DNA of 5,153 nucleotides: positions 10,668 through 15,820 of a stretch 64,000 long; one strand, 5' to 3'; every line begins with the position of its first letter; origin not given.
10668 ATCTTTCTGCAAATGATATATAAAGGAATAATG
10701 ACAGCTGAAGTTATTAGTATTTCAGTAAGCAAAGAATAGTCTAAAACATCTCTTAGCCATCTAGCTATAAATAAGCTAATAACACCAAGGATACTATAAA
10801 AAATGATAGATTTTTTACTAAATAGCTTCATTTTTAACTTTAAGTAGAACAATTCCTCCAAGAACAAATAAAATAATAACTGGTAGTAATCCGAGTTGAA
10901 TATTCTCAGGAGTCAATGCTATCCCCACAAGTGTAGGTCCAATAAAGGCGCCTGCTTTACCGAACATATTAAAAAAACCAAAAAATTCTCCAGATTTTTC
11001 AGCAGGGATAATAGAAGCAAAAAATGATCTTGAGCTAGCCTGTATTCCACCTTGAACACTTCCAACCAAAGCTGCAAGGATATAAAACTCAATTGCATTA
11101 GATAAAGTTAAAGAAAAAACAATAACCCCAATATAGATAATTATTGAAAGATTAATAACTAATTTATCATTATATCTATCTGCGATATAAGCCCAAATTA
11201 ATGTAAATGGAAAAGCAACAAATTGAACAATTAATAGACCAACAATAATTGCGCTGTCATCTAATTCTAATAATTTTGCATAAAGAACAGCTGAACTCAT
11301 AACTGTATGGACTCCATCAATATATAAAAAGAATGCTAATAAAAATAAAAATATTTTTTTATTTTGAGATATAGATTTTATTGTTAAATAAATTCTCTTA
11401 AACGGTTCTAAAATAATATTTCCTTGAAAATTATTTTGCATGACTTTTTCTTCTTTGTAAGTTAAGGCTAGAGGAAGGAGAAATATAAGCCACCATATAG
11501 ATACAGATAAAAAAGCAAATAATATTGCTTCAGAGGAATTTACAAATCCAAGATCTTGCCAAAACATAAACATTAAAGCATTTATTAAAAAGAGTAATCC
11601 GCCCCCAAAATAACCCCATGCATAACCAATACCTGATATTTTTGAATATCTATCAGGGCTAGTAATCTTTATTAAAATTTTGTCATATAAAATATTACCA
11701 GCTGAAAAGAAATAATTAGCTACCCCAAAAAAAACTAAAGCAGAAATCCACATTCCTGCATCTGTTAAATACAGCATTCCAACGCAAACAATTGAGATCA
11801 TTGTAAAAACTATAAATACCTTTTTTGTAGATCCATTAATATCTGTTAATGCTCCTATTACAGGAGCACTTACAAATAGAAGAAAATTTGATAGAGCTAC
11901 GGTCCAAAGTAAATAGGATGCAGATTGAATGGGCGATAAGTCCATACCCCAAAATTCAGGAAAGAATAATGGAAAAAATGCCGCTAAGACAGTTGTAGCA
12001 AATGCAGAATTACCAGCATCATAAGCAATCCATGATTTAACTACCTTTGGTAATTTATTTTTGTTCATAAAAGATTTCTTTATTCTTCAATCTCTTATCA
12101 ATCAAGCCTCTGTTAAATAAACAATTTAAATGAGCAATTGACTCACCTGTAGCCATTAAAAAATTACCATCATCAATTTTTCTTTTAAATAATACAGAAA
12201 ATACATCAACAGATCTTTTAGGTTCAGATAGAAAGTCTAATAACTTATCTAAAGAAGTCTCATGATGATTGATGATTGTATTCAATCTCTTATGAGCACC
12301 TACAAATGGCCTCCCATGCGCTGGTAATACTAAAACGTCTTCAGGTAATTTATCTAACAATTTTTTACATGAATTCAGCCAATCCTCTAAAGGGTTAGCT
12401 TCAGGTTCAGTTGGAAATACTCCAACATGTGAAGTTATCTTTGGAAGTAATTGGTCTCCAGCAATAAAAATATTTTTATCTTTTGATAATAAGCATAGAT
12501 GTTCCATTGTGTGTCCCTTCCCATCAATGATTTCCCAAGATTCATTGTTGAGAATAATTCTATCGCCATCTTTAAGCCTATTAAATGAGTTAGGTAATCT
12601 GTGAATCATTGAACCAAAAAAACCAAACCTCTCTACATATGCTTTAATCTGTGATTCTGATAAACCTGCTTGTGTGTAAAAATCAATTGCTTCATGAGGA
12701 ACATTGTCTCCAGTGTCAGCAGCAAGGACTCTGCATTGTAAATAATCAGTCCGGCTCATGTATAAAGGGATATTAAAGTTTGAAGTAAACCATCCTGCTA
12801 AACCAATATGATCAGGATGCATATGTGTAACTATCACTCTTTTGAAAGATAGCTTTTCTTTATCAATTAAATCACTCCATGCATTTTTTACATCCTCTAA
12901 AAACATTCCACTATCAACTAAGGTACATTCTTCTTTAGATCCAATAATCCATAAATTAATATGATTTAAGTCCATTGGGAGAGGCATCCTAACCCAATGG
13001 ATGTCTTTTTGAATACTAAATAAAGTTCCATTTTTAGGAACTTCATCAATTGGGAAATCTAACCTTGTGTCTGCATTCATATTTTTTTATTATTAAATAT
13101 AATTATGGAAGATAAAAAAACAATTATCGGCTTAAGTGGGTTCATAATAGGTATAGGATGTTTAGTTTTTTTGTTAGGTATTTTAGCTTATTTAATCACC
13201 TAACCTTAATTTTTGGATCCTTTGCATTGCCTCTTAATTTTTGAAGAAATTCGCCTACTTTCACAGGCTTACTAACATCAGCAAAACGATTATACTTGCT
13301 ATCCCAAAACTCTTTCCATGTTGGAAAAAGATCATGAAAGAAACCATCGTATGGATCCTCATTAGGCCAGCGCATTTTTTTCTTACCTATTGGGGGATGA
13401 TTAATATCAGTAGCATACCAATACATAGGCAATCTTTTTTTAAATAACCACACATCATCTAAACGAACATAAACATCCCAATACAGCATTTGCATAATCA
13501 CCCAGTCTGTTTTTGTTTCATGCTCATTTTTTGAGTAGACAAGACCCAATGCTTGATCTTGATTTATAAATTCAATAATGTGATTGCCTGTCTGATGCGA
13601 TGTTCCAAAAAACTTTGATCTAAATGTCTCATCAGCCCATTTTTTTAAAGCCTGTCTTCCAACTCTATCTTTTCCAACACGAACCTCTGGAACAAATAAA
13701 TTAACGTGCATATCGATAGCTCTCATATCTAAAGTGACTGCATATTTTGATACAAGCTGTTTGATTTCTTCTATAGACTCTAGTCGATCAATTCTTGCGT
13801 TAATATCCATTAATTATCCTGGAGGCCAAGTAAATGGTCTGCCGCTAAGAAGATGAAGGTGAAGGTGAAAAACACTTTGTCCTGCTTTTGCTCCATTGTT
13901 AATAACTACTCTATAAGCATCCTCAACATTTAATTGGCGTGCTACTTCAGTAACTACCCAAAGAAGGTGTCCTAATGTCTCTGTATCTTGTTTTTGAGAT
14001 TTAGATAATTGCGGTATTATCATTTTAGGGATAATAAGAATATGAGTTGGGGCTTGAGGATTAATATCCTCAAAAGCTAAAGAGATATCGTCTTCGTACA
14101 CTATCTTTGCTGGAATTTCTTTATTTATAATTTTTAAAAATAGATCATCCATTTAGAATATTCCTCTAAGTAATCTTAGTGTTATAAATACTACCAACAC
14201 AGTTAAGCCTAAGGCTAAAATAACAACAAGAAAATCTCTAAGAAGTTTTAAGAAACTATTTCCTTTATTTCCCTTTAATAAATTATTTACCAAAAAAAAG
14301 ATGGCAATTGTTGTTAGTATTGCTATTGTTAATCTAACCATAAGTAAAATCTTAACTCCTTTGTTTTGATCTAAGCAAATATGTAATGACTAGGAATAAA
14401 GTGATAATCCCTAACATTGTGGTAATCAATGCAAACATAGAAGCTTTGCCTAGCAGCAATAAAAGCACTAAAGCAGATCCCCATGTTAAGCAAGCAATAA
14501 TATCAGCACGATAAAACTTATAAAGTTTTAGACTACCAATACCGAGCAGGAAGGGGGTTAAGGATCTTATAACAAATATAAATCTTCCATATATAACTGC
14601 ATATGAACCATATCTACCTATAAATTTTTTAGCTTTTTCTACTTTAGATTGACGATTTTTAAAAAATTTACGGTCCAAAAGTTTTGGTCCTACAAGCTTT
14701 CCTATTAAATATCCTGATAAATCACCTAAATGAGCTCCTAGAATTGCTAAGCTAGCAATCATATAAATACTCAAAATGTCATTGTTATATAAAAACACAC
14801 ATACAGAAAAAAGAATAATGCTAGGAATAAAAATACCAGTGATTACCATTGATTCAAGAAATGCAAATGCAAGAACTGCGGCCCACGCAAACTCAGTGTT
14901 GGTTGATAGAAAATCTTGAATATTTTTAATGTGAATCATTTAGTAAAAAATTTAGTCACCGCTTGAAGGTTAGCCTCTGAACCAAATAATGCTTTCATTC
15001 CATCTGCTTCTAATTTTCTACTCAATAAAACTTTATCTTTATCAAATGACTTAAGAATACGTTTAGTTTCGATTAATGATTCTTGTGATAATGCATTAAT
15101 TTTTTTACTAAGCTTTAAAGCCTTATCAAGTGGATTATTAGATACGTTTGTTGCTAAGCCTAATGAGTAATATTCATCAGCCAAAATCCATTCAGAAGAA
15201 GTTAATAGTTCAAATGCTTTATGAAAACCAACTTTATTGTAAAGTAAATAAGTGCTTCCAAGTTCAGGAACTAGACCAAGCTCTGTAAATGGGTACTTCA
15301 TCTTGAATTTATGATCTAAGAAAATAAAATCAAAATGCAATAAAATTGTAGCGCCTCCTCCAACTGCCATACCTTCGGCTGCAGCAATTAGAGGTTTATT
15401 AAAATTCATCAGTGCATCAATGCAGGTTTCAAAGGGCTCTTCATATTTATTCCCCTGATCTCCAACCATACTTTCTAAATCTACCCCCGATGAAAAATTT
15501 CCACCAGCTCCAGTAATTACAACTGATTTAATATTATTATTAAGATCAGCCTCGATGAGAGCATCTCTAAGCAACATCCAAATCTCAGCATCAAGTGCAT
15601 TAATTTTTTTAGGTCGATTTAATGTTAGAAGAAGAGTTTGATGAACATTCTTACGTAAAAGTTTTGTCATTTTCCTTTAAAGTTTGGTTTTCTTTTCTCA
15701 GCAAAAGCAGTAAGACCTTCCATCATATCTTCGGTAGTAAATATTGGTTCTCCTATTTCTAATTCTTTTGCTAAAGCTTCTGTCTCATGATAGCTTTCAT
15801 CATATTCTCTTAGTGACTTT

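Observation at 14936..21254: Duplicated DUF35 plus duplicated thiolase-fold proteins without an apparent nucleophilic Cys: predicted C-C lyase (retro-aldolase) module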

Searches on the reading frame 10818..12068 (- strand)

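Call 8: search_protein_families(library=pfam, proteins=[window:10818-12068:-], max_evalue=0.0001)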
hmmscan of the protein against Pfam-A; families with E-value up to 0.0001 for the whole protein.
window:10818-12068:- (416 aa): 3 families
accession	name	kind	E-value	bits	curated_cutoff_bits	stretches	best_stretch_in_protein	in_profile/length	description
PF11700.14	ATG22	-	2.9e-52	178.4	24.1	1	140-412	189-473/482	Vacuole effluxer Atg22 like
PF07690.21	MFS_1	-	9.1e-19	68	33.4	1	22-378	9-347/347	Major Facilitator Superfamily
PF12832.13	MFS_1_like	-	1.9e-07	30.9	25.2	1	58-248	41-223/373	MFS_1 like family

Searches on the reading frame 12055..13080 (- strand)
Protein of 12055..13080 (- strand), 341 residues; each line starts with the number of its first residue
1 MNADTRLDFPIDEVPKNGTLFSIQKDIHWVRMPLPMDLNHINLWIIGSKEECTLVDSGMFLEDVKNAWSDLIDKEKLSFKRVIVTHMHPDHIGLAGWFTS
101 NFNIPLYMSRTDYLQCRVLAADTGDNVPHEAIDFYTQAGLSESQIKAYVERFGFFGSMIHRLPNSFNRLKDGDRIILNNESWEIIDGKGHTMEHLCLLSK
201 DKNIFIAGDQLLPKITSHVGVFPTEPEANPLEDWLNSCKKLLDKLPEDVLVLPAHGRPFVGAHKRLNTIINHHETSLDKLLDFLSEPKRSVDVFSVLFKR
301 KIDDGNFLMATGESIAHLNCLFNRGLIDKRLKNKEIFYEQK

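Call 9: search_protein_families(library=pfam, proteins=[window:12055-13080:-], max_evalue=0.0001)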
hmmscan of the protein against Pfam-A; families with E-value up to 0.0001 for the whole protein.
window:12055-13080:- (341 aa): 2 families
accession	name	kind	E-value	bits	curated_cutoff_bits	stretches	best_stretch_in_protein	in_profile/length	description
PF00753.33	Lactamase_B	-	1.9e-20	74.1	22.7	1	40-255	5-196/196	Metallo-beta-lactamase superfamily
PF21221.3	B_lactamase-like_C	-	1.3e-09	38.1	27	1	285-325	4-44/46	Metallo-beta-lactamase-like, C-terminal domain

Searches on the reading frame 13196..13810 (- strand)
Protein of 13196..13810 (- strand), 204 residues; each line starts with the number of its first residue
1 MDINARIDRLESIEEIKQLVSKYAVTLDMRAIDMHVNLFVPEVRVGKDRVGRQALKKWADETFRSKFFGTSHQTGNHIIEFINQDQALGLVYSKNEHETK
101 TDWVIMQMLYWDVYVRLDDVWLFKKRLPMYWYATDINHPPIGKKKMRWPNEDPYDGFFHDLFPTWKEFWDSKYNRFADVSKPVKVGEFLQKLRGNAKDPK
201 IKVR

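Call 4: search_protein_families(library=pfam, proteins=[window:13196-13810:-], max_evalue=0.01)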
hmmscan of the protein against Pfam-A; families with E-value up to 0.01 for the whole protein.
window:13196-13810:- (204 aa): 1 family
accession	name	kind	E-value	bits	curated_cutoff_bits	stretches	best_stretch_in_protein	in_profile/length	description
PF13577.12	SnoaL_4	-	5.9e-16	59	24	1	8-126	1-125/126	SnoaL-like domain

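Call 5: search_protein_families(library=ncbifam, proteins=[window:13196-13810:-], max_evalue=0.01)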
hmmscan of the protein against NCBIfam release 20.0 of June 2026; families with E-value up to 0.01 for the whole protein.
window:13196-13810:- (204 aa): 0 families

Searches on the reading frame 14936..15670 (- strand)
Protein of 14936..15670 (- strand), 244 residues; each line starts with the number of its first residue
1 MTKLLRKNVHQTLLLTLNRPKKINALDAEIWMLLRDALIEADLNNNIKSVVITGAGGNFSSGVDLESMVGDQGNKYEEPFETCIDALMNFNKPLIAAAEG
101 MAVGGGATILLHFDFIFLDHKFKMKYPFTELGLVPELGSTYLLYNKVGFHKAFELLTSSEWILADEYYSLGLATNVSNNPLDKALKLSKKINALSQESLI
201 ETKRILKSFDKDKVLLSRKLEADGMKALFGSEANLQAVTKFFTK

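Call 4: search_protein_families(library=pfam, proteins=[window:14936-15670:-], max_evalue=0.01)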
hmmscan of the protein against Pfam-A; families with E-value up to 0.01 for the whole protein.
window:14936-15670:- (244 aa): 2 families
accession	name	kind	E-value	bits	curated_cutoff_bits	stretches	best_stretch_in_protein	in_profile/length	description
PF00378.25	ECH_1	-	1.2e-33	116.9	27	1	14-233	8-232/251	Enoyl-CoA hydratase/isomerase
PF16113.10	ECH_2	-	8e-26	91.8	27.2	1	14-215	3-208/335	Enoyl-CoA hydratase/isomerase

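Call 5: search_protein_families(library=ncbifam, proteins=[window:14936-15670:-], max_evalue=0.01)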
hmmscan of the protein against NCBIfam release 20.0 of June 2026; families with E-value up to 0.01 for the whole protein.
window:14936-15670:- (244 aa): 70 families (the best 25 are shown)
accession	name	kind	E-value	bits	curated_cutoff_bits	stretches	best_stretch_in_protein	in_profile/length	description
NF051848.1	EnCoAHydtEchA19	equivalog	2.1e-36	125.8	400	1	10-235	8-241/258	enoyl-CoA hydratase EchA19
NF046063.1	oxepin_alt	equivalog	3.9e-34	118.3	300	1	6-244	4-250/254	oxepin-CoA hydrolase, alternative type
NF004840.0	PRK06190.1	equivalog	2.1e-33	116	253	1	4-229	6-236/260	enoyl-CoA hydratase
NF004525.0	PRK05870.1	equivalog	3.7e-33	115.5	285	1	7-210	8-214/249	enoyl-CoA hydratase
NF006007.0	PRK08138.1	subfamily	1.8e-32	112.7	355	1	6-244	12-253/261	enoyl-CoA hydratase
NF004681.0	PRK06023.1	equivalog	4.7e-31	108.2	282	1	12-243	13-247/250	crotonase/enoyl-CoA hydratase family protein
NF005699.0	PRK07509.1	equivalog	5.2e-31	108.3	249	1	14-214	16-226/267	crotonase/enoyl-CoA hydratase family protein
NF005864.0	PRK07799.1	equivalog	2.3e-30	105.7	316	1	8-196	14-210/266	crotonase/enoyl-CoA hydratase family protein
NF005700.0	PRK07511.1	subfamily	4.6e-30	105.1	274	1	3-244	4-253/260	enoyl-CoA hydratase family protein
NF004475.0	PRK05809.1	subfamily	1.5e-29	103.3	394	1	12-243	14-251/260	short-chain-enoyl-CoA hydratase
NF006109.0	PRK08260.1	subfamily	3e-29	102.2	320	2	86-225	108-251/296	enoyl-CoA hydratase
NF004725.0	PRK06072.1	equivalog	5.3e-29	101.7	293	1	12-207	10-203/248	enoyl-CoA hydratase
NF006100.0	PRK08252.1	subfamily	7.7e-29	101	282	1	4-208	5-210/254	crotonase/enoyl-CoA hydratase family protein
NF007239.0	PRK09674.1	equivalog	1.5e-28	100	371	1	2-212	4-217/257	2,3-dehydroadipyl-CoA hydratase PaaF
NF005803.0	PRK07658.1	equivalog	3.9e-28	98.6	313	1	10-244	10-249/257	enoyl-CoA hydratase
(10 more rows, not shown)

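Call 66: search_solved_structures(query=window:14936-15670:-, max_evalue=1e-10, show_alignments=2)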
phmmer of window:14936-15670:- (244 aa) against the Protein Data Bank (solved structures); distinct sequences matched with E-value up to 1e-10: 106 (the best 60 are shown).
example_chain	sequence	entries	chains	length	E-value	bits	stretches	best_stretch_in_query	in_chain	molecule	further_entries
3qmj_A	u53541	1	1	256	1.5e-31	113.6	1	12-241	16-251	Enoyl-CoA hydratase, EchA8_6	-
3fdu_A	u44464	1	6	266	3e-31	112.5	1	12-242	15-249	Putative enoyl-CoA hydratase/isomerase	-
7bor_A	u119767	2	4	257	1.8e-29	106.7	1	4-209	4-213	Probable enoyl-CoA hydratase/isomerase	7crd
5ve2_A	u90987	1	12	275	3.2e-29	105.9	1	10-242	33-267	Enoyl-CoA hydratase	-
6lvo_A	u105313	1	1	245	8.5e-28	101.2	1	13-213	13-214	Enoyl-CoA hydratase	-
2ej5_A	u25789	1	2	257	1.7e-27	100.3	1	11-223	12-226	Enoyl-CoA hydratase subunit II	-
6slb_AAA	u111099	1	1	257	2.1e-26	96.7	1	4-207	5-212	Enoyl-CoA hydratase/carnithine racemase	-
6sl9_AAA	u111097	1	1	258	2.1e-26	96.7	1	4-207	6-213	Enoyl-CoA hydratase/carnithine racemase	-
3hrx_A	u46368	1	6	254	2.8e-26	96.3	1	6-207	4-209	Probable enoyl-CoA hydratase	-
6sla_AAA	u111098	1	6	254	4.8e-26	95.5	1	5-207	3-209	Enoyl-CoA hydratase/carnithine racemase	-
9qwv_A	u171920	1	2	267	1.4e-23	87.5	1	12-179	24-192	Enoyl-CoA hydratase, mitochondrial, putative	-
4jfc_A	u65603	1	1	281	3.6e-23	86.1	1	10-212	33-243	Enoyl-CoA hydratase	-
3trr_A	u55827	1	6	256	8.7e-22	81.6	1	10-206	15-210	Probable enoyl-CoA hydratase/isomerase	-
4fzw_A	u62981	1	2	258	5.7e-21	78.9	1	2-210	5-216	2,3-dehydroadipyl-CoA hydratase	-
3zwb_A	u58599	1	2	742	6.5e-21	78.7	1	10-192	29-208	PEROXISOMAL BIFUNCTIONAL ENZYME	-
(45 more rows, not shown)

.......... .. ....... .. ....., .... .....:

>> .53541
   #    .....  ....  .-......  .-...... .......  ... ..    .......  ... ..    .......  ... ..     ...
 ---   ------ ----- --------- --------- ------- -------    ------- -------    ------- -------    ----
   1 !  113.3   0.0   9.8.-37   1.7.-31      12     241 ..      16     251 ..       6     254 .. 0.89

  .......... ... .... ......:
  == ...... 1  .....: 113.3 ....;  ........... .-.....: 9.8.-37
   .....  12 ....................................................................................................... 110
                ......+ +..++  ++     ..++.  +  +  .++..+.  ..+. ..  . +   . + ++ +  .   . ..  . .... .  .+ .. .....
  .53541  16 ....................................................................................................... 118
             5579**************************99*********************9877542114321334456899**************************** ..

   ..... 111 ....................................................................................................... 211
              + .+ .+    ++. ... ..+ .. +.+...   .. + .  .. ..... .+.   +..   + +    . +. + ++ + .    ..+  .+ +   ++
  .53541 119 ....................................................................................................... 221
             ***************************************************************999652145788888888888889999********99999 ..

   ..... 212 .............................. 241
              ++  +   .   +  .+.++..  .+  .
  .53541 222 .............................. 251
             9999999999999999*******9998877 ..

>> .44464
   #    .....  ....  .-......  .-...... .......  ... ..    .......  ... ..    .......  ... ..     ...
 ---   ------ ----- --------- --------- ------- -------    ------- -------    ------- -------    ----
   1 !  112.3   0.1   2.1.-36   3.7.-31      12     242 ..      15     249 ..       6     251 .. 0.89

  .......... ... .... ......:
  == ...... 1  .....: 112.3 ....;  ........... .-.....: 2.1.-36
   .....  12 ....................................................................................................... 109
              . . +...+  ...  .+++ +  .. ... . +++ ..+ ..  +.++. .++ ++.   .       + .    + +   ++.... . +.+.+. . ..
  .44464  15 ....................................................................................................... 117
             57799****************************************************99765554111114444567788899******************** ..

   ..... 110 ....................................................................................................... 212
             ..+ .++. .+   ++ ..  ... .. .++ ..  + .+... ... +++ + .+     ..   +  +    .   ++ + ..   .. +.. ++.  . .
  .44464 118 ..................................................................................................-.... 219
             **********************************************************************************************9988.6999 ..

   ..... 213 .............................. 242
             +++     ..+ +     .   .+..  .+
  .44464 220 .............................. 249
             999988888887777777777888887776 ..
